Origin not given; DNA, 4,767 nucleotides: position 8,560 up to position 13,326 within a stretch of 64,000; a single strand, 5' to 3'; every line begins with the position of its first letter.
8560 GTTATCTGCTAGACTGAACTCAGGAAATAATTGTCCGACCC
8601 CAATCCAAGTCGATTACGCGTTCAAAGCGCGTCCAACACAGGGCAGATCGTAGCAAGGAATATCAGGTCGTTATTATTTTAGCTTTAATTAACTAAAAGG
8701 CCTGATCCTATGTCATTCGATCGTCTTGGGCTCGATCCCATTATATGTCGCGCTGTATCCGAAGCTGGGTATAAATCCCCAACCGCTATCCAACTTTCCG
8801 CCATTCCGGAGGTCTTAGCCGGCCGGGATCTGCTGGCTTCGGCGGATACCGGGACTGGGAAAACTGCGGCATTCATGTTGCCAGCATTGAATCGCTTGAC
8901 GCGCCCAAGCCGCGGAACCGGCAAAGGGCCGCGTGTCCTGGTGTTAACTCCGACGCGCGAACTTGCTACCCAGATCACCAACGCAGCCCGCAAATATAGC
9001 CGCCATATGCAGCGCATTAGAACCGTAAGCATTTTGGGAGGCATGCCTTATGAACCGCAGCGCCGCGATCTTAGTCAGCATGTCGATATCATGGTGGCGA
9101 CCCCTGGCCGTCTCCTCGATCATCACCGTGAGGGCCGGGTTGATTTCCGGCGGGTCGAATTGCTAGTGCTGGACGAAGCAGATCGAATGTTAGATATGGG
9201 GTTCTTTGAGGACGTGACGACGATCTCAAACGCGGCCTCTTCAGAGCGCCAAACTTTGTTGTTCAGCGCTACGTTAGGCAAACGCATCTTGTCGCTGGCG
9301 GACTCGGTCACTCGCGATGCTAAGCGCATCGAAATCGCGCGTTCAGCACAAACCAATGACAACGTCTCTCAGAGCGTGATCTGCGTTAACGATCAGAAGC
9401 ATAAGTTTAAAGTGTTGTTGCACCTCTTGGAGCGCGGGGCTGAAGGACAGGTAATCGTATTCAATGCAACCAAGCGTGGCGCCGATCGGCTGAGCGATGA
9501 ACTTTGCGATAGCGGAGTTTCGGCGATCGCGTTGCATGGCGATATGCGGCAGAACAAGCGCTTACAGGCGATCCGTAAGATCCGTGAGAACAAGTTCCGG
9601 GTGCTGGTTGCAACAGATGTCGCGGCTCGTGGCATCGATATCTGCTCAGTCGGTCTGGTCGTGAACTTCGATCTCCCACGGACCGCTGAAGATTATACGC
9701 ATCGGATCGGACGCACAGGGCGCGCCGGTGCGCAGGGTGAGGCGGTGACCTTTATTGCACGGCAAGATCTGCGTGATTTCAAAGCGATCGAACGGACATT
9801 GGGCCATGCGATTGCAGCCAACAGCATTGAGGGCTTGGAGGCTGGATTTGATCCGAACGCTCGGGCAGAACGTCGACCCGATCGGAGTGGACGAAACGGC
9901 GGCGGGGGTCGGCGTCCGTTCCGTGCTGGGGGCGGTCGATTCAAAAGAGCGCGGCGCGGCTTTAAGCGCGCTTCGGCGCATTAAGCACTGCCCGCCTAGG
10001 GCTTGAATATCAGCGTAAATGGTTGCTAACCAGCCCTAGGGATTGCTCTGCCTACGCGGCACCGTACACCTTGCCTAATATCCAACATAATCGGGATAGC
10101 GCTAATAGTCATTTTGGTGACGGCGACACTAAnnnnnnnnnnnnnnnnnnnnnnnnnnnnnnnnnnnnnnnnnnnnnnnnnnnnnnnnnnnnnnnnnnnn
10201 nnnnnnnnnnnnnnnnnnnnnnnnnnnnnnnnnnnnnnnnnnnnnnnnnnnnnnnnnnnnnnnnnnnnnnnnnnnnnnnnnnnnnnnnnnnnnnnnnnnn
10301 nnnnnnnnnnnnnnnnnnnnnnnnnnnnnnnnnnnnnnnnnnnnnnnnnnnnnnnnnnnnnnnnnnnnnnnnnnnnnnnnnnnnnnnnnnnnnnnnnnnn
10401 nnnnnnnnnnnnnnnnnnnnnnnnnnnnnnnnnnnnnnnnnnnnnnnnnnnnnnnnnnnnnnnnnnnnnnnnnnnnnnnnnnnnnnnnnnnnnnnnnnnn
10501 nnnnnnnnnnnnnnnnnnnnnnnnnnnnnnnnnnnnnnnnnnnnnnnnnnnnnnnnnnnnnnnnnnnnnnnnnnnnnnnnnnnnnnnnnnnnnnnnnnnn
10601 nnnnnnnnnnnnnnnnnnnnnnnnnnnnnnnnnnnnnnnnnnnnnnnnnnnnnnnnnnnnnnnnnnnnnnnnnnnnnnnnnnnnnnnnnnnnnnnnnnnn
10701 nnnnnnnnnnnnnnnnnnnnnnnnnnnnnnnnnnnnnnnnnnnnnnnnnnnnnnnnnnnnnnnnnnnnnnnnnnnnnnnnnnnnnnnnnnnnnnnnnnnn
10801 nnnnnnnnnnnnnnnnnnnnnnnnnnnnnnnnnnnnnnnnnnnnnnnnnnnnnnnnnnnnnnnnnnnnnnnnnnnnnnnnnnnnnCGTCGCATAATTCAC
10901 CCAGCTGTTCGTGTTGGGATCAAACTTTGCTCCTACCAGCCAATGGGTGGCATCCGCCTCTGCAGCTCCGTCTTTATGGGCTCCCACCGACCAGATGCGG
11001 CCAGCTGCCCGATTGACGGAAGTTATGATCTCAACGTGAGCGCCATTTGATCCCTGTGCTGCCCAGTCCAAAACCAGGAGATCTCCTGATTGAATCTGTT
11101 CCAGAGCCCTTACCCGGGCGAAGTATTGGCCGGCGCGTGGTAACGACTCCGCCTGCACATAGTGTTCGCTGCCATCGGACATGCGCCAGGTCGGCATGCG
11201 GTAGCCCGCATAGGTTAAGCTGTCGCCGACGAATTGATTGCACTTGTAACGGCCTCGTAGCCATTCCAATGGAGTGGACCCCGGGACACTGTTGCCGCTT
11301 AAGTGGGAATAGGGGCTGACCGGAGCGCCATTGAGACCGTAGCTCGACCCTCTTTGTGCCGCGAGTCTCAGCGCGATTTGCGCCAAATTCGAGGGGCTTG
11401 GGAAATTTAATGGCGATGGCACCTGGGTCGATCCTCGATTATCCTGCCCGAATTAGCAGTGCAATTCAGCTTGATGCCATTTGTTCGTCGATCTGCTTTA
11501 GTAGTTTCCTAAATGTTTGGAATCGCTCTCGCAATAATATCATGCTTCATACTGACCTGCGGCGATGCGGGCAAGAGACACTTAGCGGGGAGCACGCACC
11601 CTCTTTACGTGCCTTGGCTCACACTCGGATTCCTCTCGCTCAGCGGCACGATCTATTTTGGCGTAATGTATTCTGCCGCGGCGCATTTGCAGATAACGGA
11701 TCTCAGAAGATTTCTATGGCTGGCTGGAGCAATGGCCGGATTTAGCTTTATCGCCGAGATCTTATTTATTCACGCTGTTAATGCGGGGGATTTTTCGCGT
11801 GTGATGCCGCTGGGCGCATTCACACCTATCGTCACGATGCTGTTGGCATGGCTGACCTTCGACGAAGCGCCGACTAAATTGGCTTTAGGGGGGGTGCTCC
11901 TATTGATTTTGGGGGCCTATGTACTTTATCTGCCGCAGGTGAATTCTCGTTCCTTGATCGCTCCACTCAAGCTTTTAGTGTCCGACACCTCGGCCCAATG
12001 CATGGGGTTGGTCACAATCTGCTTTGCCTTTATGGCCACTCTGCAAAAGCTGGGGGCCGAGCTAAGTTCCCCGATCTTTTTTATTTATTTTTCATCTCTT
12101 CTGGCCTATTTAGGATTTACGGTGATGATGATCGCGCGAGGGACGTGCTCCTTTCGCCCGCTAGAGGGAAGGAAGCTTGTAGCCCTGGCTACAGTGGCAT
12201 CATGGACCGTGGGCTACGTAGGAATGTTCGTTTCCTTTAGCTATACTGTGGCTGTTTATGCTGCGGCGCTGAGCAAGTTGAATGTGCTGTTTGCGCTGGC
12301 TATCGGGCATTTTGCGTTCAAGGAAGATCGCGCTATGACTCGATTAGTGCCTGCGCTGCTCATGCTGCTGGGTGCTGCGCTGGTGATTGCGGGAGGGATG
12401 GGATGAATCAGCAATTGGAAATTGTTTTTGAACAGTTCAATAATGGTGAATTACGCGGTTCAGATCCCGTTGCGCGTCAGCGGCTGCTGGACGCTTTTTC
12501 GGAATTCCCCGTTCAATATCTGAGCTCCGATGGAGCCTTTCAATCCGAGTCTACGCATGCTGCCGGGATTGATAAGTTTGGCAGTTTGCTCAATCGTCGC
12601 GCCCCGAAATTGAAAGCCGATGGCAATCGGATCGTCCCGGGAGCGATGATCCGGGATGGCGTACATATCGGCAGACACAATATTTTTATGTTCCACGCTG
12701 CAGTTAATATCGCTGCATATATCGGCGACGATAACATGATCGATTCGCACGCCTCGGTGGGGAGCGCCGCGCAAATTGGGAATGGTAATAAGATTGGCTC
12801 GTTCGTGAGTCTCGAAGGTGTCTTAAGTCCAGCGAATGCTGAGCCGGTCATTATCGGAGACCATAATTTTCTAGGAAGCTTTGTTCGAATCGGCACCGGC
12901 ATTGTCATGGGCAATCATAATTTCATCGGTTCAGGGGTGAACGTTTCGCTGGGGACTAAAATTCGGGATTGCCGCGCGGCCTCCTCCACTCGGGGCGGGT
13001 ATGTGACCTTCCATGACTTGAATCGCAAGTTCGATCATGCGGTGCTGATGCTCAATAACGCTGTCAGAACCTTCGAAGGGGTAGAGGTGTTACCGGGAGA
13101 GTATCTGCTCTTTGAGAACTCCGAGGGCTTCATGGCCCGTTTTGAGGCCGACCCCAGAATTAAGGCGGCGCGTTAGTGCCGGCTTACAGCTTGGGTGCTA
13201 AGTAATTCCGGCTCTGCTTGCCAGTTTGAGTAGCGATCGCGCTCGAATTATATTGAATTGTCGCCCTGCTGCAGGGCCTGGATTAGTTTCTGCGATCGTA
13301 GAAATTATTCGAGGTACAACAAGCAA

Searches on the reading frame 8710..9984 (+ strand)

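Call 23: search_protein_families(library=pfam, proteins=[window:8710-9984:+], max_evalue=0.01)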
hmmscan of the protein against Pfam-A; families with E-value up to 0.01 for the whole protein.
window:8710-9984:+ (424 aa): 6 families
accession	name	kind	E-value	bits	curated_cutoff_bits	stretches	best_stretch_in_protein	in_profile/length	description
PF00270.35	DEAD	-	9.8e-49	165.7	26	1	25-192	1-163/167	DEAD/DEAH box helicase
PF00271.37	Helicase_C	-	8.9e-33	113.3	23.5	1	232-340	2-110/110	Helicase conserved C-terminal domain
PF04851.21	ResIII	-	7.3e-08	32.9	22.5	1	39-189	24-162/164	Type III restriction enzyme, res subunit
PF13604.12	AAA_30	-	3.4e-05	24.1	27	1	28-164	6-103/191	AAA domain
PF13245.12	AAA_19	-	0.00013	22.6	25.1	0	28-162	1-103/134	AAA domain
PF13401.12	AAA_22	-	0.0073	17.1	27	0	135-180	78-115/130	AAA domain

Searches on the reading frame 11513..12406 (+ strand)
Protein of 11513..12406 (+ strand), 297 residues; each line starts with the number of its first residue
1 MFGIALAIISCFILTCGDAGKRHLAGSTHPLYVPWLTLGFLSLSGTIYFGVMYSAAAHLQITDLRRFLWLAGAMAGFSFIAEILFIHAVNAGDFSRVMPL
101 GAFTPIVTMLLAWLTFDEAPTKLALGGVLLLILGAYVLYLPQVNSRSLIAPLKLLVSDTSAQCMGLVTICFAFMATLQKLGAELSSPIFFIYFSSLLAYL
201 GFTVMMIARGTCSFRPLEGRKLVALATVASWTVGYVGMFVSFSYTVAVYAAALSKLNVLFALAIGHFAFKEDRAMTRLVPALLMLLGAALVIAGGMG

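Call 23: search_protein_families(library=pfam, proteins=[window:11513-12406:+], max_evalue=0.01)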
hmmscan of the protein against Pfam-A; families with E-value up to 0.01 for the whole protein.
window:11513-12406:+ (297 aa): 1 family
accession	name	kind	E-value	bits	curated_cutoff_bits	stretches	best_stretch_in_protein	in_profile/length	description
PF00892.27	EamA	-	5e-14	53.2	28.2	2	166-292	9-134/135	EamA-like transporter family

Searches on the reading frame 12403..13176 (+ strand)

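Call 23: search_protein_families(library=pfam, proteins=[window:12403-13176:+], max_evalue=0.01)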
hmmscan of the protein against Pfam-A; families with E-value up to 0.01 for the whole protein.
window:12403-13176:+ (257 aa): 1 family
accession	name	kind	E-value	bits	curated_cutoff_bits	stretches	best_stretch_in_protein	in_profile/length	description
PF00132.30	Hexapep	-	9.5e-16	57.2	27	2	105-137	2-34/36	Bacterial transferase hexapeptide (six repeats)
